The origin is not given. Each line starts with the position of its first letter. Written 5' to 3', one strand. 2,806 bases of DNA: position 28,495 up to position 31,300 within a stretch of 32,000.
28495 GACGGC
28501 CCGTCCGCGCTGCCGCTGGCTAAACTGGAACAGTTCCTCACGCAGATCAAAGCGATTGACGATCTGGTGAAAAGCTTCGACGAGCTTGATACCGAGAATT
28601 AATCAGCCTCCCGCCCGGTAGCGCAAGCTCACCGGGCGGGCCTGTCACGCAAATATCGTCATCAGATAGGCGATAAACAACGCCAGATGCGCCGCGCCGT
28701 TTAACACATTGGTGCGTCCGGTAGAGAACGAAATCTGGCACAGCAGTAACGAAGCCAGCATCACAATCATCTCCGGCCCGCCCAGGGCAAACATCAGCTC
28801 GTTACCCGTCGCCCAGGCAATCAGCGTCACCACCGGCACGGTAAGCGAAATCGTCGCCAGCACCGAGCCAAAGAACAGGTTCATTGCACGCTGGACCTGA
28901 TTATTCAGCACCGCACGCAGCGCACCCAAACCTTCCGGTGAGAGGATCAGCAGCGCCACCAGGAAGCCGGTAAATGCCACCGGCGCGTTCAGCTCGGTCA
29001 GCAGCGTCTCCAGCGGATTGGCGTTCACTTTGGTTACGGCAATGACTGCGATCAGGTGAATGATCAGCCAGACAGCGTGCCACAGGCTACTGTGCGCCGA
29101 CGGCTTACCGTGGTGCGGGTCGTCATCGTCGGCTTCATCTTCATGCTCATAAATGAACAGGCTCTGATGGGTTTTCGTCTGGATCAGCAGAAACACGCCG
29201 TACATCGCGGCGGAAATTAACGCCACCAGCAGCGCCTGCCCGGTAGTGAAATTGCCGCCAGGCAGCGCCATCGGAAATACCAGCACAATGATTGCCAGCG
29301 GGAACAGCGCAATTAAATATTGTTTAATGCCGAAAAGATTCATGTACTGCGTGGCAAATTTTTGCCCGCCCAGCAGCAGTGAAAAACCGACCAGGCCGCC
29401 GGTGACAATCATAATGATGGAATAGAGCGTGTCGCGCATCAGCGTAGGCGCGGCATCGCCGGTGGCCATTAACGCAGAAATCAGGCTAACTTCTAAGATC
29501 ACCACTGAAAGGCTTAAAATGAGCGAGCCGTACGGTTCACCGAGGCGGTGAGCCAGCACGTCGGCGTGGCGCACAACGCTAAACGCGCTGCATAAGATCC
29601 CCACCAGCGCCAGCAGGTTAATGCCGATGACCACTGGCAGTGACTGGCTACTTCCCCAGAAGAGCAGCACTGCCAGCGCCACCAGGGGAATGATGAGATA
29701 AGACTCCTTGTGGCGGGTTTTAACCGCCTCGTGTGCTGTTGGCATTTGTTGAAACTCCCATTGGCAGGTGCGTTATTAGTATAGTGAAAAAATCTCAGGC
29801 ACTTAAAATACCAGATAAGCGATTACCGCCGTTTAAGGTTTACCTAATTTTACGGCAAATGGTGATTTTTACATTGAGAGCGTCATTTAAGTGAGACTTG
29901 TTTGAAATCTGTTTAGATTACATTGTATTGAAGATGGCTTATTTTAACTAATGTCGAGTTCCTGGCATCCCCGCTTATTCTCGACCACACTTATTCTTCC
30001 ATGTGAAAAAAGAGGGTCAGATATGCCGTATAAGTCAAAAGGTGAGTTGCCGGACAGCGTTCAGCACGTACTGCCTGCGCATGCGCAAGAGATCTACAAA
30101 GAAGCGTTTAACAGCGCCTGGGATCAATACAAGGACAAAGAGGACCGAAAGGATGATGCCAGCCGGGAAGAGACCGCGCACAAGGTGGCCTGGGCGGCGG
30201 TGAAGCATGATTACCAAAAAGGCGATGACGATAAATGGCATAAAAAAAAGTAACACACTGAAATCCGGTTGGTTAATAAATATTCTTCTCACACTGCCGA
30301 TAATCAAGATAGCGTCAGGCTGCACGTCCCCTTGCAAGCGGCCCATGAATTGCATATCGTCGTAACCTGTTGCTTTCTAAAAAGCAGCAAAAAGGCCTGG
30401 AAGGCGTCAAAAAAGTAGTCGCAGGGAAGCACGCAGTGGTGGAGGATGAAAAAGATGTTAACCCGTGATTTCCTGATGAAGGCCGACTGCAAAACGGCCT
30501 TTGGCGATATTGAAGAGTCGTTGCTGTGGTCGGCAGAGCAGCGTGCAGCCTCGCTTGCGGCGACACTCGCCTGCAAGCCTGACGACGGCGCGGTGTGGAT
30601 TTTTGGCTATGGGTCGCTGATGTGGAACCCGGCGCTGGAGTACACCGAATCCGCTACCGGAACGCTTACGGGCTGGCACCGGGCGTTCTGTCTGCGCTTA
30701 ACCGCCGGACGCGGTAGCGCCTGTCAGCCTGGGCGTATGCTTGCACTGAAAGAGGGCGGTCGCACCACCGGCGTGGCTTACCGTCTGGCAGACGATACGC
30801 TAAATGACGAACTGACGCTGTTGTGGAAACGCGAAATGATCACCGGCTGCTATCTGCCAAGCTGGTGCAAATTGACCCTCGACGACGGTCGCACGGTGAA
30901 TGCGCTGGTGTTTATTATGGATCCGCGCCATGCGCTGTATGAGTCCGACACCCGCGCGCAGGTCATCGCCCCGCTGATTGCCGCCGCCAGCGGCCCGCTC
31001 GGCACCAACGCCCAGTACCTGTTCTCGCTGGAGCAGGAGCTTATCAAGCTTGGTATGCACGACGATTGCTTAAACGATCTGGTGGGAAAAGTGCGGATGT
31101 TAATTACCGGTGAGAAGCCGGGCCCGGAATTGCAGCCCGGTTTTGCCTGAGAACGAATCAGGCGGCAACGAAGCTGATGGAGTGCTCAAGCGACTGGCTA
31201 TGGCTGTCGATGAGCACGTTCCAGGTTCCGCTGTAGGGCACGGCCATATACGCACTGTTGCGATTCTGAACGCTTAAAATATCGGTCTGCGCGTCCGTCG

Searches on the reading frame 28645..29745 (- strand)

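Call 54: search_protein_families(library=pfam, proteins=[window:28645-29745:-], max_evalue=0.001)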
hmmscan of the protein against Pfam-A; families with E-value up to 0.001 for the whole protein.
window:28645-29745:- (366 aa): 1 family
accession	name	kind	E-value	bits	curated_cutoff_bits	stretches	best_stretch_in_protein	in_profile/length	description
PF01699.29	Na_Ca_ex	-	1.1e-24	87.6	24.9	2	40-190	3-150/151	Sodium/calcium exchanger protein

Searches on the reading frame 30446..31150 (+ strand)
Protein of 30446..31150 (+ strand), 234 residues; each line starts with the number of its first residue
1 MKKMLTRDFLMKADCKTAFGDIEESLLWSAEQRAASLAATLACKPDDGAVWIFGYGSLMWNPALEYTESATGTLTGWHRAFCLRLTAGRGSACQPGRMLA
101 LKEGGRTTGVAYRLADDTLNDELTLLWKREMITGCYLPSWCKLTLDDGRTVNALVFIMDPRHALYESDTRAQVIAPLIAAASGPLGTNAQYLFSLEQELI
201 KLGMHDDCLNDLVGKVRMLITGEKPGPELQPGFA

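Call 54: search_protein_families(library=pfam, proteins=[window:30446-31150:+], max_evalue=0.001)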
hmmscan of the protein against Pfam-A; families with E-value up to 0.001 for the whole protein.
window:30446-31150:+ (234 aa): 1 family
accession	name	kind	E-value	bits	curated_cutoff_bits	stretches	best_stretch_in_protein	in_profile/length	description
PF04752.17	ChaC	-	7.8e-53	179.6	21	1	50-217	1-174/176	ChaC-like protein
